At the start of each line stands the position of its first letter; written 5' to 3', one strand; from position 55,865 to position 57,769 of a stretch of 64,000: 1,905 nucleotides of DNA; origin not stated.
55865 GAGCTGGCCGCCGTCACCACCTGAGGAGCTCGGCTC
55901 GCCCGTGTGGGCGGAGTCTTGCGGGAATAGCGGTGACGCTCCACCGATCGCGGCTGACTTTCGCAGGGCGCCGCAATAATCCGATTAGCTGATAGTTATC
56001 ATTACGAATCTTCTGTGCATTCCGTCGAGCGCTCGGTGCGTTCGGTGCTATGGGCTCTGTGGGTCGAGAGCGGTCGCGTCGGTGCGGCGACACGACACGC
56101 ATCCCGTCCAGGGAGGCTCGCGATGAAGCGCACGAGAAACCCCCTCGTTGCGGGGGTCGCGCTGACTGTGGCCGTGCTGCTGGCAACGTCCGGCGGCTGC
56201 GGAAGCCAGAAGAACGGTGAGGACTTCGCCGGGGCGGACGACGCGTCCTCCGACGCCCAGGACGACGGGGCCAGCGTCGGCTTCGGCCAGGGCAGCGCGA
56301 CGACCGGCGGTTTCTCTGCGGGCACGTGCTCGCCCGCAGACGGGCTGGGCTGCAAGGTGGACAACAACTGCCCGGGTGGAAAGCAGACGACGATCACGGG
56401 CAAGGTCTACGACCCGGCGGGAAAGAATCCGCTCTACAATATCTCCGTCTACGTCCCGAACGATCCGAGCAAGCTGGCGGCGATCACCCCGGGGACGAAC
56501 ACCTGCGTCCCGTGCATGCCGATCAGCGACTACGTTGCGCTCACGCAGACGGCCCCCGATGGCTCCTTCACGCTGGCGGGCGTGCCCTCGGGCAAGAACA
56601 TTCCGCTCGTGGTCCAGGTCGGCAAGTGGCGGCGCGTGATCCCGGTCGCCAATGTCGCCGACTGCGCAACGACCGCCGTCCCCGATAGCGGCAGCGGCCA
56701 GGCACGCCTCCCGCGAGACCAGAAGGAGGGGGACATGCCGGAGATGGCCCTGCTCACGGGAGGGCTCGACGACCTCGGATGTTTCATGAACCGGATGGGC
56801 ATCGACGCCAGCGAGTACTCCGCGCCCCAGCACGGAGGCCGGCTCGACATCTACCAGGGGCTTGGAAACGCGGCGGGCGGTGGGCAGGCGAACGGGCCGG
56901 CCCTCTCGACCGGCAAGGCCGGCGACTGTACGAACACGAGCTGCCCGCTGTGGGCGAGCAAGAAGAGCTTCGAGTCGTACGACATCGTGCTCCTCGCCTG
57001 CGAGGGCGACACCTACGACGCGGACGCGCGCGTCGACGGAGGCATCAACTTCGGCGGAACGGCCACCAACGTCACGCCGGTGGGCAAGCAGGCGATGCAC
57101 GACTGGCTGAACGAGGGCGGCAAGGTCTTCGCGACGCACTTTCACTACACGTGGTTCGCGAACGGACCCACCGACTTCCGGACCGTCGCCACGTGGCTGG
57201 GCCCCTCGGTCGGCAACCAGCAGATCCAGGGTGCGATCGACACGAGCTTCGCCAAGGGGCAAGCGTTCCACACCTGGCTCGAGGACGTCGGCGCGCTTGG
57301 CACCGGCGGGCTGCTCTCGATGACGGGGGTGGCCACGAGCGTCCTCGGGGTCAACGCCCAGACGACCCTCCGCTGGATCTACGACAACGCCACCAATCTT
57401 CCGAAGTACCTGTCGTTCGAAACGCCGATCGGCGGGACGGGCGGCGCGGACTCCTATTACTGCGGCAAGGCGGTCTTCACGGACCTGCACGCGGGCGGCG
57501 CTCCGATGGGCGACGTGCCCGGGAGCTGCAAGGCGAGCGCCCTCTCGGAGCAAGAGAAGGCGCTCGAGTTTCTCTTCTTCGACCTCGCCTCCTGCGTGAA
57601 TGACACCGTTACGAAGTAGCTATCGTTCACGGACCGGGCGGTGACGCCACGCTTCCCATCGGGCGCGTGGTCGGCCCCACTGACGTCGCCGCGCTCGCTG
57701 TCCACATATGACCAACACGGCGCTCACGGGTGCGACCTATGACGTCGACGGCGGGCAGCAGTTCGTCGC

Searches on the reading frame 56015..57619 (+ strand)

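Call 15: search_protein_families(library=pfam, proteins=[window:56015-57619:+], max_evalue=0.01)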
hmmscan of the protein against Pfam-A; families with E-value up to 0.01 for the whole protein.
window:56015-57619:+ (534 aa): 1 family
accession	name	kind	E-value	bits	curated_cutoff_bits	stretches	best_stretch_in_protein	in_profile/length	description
PF13620.12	CarboxypepD_reg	-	0.0024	18.6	32.3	0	126-199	1-54/82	Carboxypeptidase regulatory-like domain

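Call 38: search_protein_families(library=ncbifam, proteins=[window:56015-57619:+], max_evalue=0.001)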
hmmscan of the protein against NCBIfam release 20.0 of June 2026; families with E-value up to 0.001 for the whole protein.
window:56015-57619:+ (534 aa): 0 families
